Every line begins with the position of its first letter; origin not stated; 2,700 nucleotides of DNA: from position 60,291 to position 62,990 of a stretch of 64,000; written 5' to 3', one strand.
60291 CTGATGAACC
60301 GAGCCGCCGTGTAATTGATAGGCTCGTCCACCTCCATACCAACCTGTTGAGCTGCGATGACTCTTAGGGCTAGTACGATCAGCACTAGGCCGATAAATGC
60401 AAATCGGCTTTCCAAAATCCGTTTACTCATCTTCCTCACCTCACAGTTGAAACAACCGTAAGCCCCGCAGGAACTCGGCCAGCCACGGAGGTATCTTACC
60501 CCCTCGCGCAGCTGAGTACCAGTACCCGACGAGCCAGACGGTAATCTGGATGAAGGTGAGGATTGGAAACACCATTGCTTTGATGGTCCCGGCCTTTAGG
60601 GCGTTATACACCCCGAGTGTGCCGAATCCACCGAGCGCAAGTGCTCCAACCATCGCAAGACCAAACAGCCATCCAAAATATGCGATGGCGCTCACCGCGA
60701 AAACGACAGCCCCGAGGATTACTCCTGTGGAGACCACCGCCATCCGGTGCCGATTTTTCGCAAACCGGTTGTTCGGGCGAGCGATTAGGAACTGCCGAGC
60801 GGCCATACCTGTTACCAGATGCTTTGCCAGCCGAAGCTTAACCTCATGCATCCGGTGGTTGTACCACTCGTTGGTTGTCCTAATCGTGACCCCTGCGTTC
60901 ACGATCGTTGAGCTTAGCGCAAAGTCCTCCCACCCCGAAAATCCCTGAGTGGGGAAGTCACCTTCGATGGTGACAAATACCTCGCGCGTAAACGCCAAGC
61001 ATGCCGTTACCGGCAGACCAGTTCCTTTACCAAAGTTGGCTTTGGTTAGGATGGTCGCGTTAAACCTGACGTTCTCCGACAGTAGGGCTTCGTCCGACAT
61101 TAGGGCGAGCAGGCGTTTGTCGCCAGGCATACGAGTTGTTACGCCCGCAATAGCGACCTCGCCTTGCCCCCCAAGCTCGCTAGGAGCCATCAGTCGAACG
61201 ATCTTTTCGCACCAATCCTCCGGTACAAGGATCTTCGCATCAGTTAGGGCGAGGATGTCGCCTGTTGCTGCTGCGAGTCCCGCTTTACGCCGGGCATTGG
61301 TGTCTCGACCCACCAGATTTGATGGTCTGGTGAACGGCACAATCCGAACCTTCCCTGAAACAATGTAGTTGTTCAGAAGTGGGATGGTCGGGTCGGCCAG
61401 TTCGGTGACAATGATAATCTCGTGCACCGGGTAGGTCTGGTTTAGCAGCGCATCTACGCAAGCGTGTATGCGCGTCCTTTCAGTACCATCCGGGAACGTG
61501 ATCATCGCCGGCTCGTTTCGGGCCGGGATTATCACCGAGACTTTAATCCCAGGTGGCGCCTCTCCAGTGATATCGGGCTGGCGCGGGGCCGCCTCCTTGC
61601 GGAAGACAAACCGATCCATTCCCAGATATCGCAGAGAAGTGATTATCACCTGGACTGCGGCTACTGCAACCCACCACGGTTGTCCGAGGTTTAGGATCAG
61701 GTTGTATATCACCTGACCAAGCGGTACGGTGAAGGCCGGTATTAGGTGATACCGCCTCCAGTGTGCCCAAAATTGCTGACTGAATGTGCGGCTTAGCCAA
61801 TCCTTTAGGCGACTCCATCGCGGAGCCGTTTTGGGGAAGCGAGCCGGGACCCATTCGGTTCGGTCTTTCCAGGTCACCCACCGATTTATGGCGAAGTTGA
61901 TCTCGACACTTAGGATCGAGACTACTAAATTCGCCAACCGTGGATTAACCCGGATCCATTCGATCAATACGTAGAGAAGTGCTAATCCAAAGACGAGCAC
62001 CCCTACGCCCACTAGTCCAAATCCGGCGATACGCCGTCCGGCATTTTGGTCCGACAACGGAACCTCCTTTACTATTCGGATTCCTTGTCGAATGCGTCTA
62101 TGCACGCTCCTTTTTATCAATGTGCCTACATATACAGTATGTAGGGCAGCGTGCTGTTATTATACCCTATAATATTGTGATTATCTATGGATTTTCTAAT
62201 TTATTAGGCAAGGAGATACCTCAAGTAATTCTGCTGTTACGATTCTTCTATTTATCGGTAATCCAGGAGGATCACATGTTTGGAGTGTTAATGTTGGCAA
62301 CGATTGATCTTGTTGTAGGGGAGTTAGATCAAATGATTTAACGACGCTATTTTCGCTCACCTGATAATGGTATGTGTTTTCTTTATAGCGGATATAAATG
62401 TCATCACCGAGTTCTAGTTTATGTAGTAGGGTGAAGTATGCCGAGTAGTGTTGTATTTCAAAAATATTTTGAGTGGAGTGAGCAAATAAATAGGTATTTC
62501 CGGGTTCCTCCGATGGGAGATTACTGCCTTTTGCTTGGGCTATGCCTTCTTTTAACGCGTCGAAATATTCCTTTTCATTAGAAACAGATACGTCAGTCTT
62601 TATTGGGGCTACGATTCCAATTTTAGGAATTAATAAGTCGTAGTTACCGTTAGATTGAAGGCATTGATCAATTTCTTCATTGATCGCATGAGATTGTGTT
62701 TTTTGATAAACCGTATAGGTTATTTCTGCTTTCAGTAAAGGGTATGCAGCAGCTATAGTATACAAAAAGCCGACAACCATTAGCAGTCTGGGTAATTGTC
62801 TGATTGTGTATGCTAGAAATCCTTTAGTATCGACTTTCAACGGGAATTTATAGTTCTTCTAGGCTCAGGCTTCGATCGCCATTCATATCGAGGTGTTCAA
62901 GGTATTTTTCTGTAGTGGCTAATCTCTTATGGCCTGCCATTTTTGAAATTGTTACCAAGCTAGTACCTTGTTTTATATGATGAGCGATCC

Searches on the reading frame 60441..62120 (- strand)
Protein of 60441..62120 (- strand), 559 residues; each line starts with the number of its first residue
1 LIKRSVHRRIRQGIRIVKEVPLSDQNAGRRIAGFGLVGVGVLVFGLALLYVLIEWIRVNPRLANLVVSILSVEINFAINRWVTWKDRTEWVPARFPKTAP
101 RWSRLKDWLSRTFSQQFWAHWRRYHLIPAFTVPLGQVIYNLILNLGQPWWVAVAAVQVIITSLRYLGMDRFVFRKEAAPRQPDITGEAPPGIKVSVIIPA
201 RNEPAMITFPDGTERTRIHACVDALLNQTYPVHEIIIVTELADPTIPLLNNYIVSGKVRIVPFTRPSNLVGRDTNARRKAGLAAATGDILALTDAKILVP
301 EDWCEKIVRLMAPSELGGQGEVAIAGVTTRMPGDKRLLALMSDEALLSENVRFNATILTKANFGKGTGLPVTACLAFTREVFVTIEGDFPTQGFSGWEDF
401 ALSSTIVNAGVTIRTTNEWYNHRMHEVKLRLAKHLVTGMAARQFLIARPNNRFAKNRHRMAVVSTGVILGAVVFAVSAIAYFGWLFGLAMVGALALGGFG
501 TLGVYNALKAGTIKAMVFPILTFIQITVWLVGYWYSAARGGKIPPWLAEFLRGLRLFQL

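Call 21: search_protein_families(library=pfam, proteins=[window:60441-62120:-], max_evalue=0.1)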
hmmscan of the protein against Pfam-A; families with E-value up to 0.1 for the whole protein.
window:60441-62120:- (559 aa): 4 families
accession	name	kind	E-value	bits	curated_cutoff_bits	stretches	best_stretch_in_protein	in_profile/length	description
PF00535.33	Glycos_transf_2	-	3.5e-11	43.8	23.3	1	195-312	1-104/168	Glycosyl transferase family 2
PF04138.20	GtrA_DPMS_TM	-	1.5e-08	35.2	26.1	2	27-84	60-117/117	GtrA/DPMS, transmembrane domain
PF13641.12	Glyco_tranf_2_3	-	8.2e-07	29.7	27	1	194-413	3-201/230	Glycosyltransferase like family 2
PF13506.12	Glyco_transf_21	-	0.074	12.9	21.7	1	280-422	24-153/174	Glycosyl transferase family 21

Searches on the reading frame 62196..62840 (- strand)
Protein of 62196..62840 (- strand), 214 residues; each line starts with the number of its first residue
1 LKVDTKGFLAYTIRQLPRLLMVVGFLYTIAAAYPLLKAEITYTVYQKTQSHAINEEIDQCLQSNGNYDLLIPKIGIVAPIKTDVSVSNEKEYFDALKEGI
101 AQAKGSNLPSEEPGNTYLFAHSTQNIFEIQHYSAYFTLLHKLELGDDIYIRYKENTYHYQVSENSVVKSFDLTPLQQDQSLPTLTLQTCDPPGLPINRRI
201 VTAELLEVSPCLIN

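Call 21: search_protein_families(library=pfam, proteins=[window:62196-62840:-], max_evalue=0.1)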
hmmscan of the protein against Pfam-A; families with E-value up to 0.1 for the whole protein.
window:62196-62840:- (214 aa): 1 family
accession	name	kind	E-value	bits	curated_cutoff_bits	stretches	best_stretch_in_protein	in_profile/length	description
PF04203.18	Sortase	-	3.3e-18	66.1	26.6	1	70-205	2-124/125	Sortase domain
